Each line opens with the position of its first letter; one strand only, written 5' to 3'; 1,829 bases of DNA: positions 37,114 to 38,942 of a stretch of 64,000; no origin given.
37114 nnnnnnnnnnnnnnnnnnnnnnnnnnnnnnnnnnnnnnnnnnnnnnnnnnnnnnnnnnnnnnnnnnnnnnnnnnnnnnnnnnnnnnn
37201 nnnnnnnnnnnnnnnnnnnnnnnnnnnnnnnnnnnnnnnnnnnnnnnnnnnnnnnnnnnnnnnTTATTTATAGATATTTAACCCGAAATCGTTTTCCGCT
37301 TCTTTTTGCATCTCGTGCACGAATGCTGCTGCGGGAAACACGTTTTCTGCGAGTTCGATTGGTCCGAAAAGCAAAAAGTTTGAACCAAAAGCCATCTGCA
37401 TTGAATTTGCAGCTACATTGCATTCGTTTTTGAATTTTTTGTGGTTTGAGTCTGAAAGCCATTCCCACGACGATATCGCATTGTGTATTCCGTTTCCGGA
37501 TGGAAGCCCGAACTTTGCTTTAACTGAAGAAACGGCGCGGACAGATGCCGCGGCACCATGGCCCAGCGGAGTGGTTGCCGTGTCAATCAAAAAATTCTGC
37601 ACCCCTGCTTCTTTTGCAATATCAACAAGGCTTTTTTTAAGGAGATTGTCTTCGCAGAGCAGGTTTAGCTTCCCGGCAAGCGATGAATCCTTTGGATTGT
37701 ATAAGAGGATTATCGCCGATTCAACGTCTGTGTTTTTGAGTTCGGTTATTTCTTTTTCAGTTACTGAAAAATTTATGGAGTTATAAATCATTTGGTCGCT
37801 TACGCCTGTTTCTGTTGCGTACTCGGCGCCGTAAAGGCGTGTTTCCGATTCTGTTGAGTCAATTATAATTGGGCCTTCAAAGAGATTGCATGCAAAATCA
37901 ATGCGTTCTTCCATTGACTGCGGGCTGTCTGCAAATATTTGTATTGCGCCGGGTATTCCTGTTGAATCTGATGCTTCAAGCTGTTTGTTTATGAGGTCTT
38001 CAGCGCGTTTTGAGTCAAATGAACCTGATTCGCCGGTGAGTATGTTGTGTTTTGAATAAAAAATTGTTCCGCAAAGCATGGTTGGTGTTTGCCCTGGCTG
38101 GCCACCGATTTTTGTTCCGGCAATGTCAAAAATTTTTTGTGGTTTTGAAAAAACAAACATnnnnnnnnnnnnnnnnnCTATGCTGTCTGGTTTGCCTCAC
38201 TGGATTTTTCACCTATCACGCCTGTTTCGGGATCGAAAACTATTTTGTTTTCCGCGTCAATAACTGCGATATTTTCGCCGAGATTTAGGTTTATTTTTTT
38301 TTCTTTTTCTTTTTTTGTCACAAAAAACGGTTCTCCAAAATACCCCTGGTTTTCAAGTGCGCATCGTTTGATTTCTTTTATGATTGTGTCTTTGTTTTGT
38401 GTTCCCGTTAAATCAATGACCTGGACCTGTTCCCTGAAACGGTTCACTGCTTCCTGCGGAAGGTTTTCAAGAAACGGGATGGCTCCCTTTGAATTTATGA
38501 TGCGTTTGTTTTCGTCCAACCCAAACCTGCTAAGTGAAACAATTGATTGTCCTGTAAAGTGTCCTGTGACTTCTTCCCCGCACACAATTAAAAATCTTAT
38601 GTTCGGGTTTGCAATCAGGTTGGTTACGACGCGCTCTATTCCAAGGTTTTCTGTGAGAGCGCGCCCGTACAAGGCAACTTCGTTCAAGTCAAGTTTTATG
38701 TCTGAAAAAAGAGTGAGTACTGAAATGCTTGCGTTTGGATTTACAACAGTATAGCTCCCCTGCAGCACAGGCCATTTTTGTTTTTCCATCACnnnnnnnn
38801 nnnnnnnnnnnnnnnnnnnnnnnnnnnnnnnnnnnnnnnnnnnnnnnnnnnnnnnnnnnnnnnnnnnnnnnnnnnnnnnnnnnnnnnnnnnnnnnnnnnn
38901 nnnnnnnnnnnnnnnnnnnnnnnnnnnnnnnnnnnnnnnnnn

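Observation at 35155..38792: One-strand C1 operon: MtrA-like corrinoid protein, MtrH-like methyltransferase, ThyA, unknown ORF, MetF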

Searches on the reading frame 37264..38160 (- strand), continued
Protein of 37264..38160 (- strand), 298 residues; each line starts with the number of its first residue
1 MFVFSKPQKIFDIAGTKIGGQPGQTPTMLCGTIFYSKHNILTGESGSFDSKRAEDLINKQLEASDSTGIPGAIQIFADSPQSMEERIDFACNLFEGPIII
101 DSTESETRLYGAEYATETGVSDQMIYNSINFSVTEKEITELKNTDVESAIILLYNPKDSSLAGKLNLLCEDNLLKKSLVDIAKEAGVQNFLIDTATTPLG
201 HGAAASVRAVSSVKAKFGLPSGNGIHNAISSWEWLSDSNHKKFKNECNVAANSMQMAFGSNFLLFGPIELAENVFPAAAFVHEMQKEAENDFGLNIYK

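Call 78: find_encoding_contigs(protein=P0022, flank=8000, max_places=1)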
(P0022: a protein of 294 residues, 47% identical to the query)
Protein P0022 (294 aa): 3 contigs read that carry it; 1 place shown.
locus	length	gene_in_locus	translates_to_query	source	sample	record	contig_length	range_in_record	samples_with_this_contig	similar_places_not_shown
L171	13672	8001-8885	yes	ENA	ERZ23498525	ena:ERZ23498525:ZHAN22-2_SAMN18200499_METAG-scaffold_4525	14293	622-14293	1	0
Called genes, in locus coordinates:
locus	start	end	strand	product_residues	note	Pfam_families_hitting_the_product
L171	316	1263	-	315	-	PF02661:Fic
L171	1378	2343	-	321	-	PF01336:tRNA_anti-codon (faint), PF01966:HD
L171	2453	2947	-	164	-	PF06695:Sm_multidrug_ex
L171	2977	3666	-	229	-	PF00318:Ribosomal_S2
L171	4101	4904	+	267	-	PF00696:AA_kinase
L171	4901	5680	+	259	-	PF02826:2-Hacid_dh_C (weak), PF03807:F420_oxidored, PF14748:P5CR_dimer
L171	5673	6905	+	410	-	PF00171:Aldedh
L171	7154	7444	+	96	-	PF21473:OB_Ssb-like (weak)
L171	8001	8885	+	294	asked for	PF02007:MtrH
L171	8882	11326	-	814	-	PF00133:tRNA-synt_1, PF01406:tRNA-synt_1e (faint), PF09334:tRNA-synt_1g, PF13603:tRNA-synt_1_2 (faint), PF09334:tRNA-synt_1g (weak), PF08264:Anticodon_1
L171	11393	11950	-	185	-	PF00117:GATase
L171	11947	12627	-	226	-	PF01902:Diphthami_syn_2_N, PF28410:Diphthami_syn_2_C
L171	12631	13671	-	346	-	?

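Call 79: find_encoding_contigs(protein=P0054, flank=8000, max_places=1)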
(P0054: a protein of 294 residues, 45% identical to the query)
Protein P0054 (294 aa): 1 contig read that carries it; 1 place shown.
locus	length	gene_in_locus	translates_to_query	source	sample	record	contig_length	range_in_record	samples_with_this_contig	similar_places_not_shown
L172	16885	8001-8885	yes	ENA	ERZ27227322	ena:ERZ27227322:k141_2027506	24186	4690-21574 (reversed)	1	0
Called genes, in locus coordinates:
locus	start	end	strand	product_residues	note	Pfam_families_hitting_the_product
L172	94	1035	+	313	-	PF08271:Zn_Ribbon_TF, PF00382:TFIIB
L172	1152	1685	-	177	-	-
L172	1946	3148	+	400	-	PF01926:MMR_HSR1, PF08438:YGR210-like_G4, PF02824:TGS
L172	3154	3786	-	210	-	-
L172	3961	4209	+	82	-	-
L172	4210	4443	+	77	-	-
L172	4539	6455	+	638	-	PF00270:DEAD, PF04851:ResIII (weak), PF06733:DEAD_2, PF06777:HBB (weak), PF13307:Helicase_C_2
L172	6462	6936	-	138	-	-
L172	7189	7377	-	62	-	-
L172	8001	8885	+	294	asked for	PF02007:MtrH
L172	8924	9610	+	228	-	PF00303:Thymidylat_synt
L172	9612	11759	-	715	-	PF09371:Tex_N, PF22706:Tex_central_region, PF14639:YqgF, PF16921:Tex_YqgF, PF14635:HHH_7, PF12836:HHH_3, PF17674:HHH_9, PF00575:S1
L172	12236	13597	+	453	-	PF01637:ATPase_2, PF13173:AAA_14 (weak), PF13401:AAA_22, PF03008:DUF234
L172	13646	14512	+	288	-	PF00892:EamA, PF10639:TMEM234 (faint), PF00892:EamA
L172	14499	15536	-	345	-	PF13310:Virulence_RhuM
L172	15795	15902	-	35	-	-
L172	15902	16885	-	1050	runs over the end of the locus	PF04313:HSDR_N, PF04851:ResIII, PF18766:SWI2_SNF2, PF22679:T1R_D3-like, PF11867:T1RH-like_C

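Call 80: find_encoding_contigs(protein=P0040, flank=8000, max_places=1)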
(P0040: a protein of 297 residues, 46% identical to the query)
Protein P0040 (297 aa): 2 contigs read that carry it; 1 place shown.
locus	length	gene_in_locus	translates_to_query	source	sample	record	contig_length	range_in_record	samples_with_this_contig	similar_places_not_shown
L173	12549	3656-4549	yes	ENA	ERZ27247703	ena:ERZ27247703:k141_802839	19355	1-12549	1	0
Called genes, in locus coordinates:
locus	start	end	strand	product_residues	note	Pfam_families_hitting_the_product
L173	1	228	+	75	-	?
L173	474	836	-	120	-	PF01588:tRNA_bind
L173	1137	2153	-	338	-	PF04055:Radical_SAM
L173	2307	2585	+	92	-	PF13192:Thioredoxin_3 (faint)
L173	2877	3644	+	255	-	PF04208:MtrA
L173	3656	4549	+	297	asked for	PF02007:MtrH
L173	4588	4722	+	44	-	-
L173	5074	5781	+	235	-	PF10050:DUF2284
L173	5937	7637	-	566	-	PF02730:AFOR_N, PF01314:AFOR_C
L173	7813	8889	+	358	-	PF01208:URO-D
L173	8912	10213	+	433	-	PF00202:Aminotran_3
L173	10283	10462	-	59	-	-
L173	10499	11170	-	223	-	PF02607:B12-binding_2, PF02310:B12-binding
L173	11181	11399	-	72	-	-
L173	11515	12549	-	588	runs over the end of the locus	PF00118:Cpn60_TCP1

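Call 91: search_solved_structures(query=window:37264-38160:-, max_evalue=0.001, show_alignments=0)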
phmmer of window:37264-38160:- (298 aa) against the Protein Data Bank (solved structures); distinct sequences matched with E-value up to 0.001: 5.
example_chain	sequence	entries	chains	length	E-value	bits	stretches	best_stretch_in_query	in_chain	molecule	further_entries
9qtp_o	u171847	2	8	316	1.4e-68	234.5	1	1-296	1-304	Tetrahydromethanopterin S-methyltransferase subunit H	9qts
8z9u_B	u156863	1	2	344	1.3e-54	188.7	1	2-279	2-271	Tetrahydromethanopterin S-methyltransferase subunit H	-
6sj8_A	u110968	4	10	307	2.9e-40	141.5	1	2-281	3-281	Tetrahydromethanopterin S-methyltransferase | Methylcorrinoid:tetrahydrofolate methyltransferase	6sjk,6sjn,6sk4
6sjp_A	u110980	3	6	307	3.8e-39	137.9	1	2-281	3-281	Tetrahydromethanopterin S-methyltransferase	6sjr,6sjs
6sjo_A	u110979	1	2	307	3.8e-39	137.9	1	2-281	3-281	Tetrahydromethanopterin S-methyltransferase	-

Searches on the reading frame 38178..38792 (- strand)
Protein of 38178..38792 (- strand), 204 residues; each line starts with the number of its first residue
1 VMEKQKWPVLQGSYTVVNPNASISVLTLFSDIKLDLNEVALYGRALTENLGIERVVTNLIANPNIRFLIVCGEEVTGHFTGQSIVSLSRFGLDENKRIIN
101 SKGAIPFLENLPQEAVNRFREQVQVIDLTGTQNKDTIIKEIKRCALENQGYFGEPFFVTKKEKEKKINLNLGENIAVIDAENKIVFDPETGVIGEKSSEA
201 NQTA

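Call 3: search_protein_families(library=pfam, proteins=[window:38178-38792:-], max_evalue=0.1)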
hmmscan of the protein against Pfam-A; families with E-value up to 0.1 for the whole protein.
window:38178-38792:- (204 aa): 1 family
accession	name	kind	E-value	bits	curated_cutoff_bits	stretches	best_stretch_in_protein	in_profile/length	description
PF04208.19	MtrA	-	2.1e-51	174.4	25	1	4-164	5-169/173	Tetrahydromethanopterin S-methyltransferase, subunit A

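Call 4: search_protein_families(library=ncbifam, proteins=[window:38178-38792:-], max_evalue=0.1)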
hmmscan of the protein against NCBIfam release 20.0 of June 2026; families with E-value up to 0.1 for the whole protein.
window:38178-38792:- (204 aa): 4 families
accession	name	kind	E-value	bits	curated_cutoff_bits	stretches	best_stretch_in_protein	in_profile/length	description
NF002126.0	PRK00964.1-4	subfamily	1.4e-52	177.9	161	1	3-152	7-159/186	tetrahydromethanopterin S-methyltransferase subunit A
NF010654.0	PRK14053.1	equivalog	1.5e-52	178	279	1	5-195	6-193/197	methyltransferase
TIGR01111.1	mtrA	equivalog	1.2e-50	172.3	249.15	1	5-181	9-187/238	tetrahydromethanopterin S-methyltransferase subunit A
NF002128.0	PRK00964.1-6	equivalog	1.1e-39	136.7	568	1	3-158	108-272/390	tetrahydromethanopterin S-methyltransferase subunit A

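Call 33: search_solved_structures(query=window:38178-38792:-, max_evalue=0.001, show_alignments=2)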
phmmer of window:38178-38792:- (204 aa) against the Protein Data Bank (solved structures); distinct sequences matched with E-value up to 0.001: 8.
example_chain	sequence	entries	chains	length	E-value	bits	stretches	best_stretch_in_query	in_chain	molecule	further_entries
5laa_A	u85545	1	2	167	3.2e-43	151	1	5-155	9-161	Tetrahydromethanopterin S-methyltransferase subunit A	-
5laa_C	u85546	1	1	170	3.4e-43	151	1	5-155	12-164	Tetrahydromethanopterin S-methyltransferase subunit A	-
8q3v_A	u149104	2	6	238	3e-40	141.4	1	5-164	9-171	Tetrahydromethanopterin S-methyltransferase subunit A 1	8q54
5l8x_A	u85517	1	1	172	1.6e-36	129.2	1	6-159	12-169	Tetrahydromethanopterin S-methyltransferase subunit A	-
5l8x_B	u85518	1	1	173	1.6e-36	129.2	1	6-159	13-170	Tetrahydromethanopterin S-methyltransferase subunit A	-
9qtq_A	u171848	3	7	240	1.6e-33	119.4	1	6-162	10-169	Tetrahydromethanopterin S-methyltransferase subunit A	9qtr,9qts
7smj_A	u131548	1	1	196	0.00069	22.8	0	157-183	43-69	AI-designed TIM-barrel F2N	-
7mcc_A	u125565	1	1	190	0.00091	22.4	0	157-183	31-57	AI-designed TIM-barrel F2C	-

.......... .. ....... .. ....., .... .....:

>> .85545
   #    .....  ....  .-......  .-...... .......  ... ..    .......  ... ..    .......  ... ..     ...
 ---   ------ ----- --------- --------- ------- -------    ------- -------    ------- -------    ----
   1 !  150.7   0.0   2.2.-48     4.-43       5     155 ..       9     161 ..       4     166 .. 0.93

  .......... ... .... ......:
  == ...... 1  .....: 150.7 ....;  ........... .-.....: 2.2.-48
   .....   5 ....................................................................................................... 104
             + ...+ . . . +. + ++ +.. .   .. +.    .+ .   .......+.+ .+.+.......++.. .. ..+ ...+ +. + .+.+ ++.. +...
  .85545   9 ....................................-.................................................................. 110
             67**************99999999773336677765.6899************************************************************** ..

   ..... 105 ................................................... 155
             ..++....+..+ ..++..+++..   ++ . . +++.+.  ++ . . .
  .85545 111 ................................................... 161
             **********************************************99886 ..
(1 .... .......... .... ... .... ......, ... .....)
